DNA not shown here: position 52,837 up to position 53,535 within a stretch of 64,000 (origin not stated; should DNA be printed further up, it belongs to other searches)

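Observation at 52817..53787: AT-rich insertion between cas6 and cas8 with an NTF2-like 132-aa ORF, an orphan repeat-spacer unit and a 33-bp direct duplication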

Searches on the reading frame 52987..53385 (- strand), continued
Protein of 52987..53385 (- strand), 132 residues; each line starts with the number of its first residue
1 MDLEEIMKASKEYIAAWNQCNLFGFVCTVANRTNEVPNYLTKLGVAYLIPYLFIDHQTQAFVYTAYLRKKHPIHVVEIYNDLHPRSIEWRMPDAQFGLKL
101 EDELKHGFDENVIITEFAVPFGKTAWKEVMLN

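Call 62: fold_search(model_id=the predicted structure, library=viral)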
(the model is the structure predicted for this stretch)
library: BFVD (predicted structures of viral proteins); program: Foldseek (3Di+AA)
matches with E <= 10: 434; with E <= 0.001: 0
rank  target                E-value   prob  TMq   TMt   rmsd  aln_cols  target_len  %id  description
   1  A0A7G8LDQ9            4.2e-03  0.96  0.39  0.08   9.6       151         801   15  (no name in the UniProt tables at hand)
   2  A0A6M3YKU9            7.5e-02  0.30  0.30  0.16  10.9       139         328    4  (no name in the UniProt tables at hand)
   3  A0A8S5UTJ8            9.0e-02  0.13  0.20  0.07  13.4       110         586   12  Uncharacterized protein [Myoviridae sp. ctYA416]
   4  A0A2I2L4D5            1.2e-01  0.35  0.27  0.22   9.5       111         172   13  Transmembrane domain-containing protein [Orpheovirus IHUMI-LCC2]
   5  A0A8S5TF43            1.3e-01  0.77  0.41  0.30   7.2       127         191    6  Single-stranded DNA-binding protein [Siphoviridae sp. ctbgC51]
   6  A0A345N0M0            1.4e-01  0.69  0.41  0.33   6.9       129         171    5  (no name in the UniProt tables at hand)
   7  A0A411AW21            1.4e-01  0.38  0.34  0.21  15.7       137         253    9  Uncharacterized protein [Pantoea phage vB_PagM_LIET2]
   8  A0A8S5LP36            1.6e-01  0.90  0.46  0.38   6.5       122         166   11  Single-stranded DNA-binding protein [Siphoviridae sp. ctoiW10]
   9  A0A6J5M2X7            1.6e-01  0.51  0.37  0.06   8.3       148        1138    7  DnaE DNA polymerase III, alpha subunit [uncultured Caudovirales phage]
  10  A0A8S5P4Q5            1.6e-01  0.35  0.36  0.14   6.3       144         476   10  RING finger family 1 protein [Siphoviridae sp. ctkyp1]
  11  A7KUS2                1.6e-01  0.23  0.27  0.27  11.7       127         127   11  (no name in the UniProt tables at hand)
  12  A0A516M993            1.8e-01  0.69  0.40  0.21   4.8       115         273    8  (no name in the UniProt tables at hand)
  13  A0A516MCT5            2.3e-01  0.25  0.33  0.26  11.5       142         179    8  (no name in the UniProt tables at hand)
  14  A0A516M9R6            2.3e-01  0.20  0.34  0.27  16.4       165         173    8  (no name in the UniProt tables at hand)
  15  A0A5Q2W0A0            2.8e-01  0.20  0.34  0.15  15.9       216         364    8  (no name in the UniProt tables at hand)
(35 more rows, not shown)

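Call 67: find_encoding_contigs(protein=P0014, flank=5000, max_places=2)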
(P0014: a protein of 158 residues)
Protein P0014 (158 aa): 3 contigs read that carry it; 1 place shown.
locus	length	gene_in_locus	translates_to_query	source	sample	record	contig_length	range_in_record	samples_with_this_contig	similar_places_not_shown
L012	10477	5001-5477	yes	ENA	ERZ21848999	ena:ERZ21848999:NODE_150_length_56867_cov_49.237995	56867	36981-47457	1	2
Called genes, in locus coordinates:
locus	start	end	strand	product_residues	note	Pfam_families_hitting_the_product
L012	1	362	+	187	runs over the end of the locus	PF00313:CSD, PF03750:Csm2_III-A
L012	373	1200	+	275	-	PF03787:RAMPs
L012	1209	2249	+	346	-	PF03787:RAMPs (weak), PF17953:Csm4_C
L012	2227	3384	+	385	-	PF03787:RAMPs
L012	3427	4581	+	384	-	PF27248:MJ1674_2nd (faint)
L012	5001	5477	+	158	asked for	-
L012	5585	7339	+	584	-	-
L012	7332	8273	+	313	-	PF01905:DevR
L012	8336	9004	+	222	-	PF09704:Cas_Cas5d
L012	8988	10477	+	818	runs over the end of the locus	PF18019:Cas3_HD (weak), PF00270:DEAD, PF04851:ResIII, PF22590:Cas3-like_C_2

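Call 68: find_encoding_contigs(protein=P0018, flank=5000, max_places=2)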
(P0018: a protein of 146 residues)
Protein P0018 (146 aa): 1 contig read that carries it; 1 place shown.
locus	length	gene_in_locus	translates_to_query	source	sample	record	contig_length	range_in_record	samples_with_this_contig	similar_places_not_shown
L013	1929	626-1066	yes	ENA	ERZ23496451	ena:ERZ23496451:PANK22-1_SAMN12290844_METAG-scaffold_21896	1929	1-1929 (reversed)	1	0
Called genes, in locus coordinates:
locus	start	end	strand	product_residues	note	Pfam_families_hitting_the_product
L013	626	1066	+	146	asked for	-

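Call 69: find_encoding_contigs(protein=P0020, flank=5000, max_places=2)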
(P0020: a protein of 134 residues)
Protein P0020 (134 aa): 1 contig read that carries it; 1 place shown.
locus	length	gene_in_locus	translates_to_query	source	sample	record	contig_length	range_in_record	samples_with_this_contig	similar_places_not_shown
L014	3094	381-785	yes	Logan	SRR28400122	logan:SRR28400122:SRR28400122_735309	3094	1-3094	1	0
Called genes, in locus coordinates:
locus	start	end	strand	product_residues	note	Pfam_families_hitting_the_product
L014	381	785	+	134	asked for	-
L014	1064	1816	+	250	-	PF21350:Cas6_I-A, PF01881:Cas_Cas6_C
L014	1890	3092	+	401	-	?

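Call 78: find_encoding_contigs(protein=P0015, flank=5000, max_places=2)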
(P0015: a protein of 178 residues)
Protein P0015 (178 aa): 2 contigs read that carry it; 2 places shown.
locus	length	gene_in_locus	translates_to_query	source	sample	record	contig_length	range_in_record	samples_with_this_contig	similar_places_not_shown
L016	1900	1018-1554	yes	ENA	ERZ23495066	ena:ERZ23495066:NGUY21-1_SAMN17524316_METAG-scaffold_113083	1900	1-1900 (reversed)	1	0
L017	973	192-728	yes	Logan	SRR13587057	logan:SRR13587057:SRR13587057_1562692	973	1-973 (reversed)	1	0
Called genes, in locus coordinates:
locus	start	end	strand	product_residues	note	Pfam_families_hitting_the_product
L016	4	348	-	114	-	-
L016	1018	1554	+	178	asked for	-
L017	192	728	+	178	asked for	-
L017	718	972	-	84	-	?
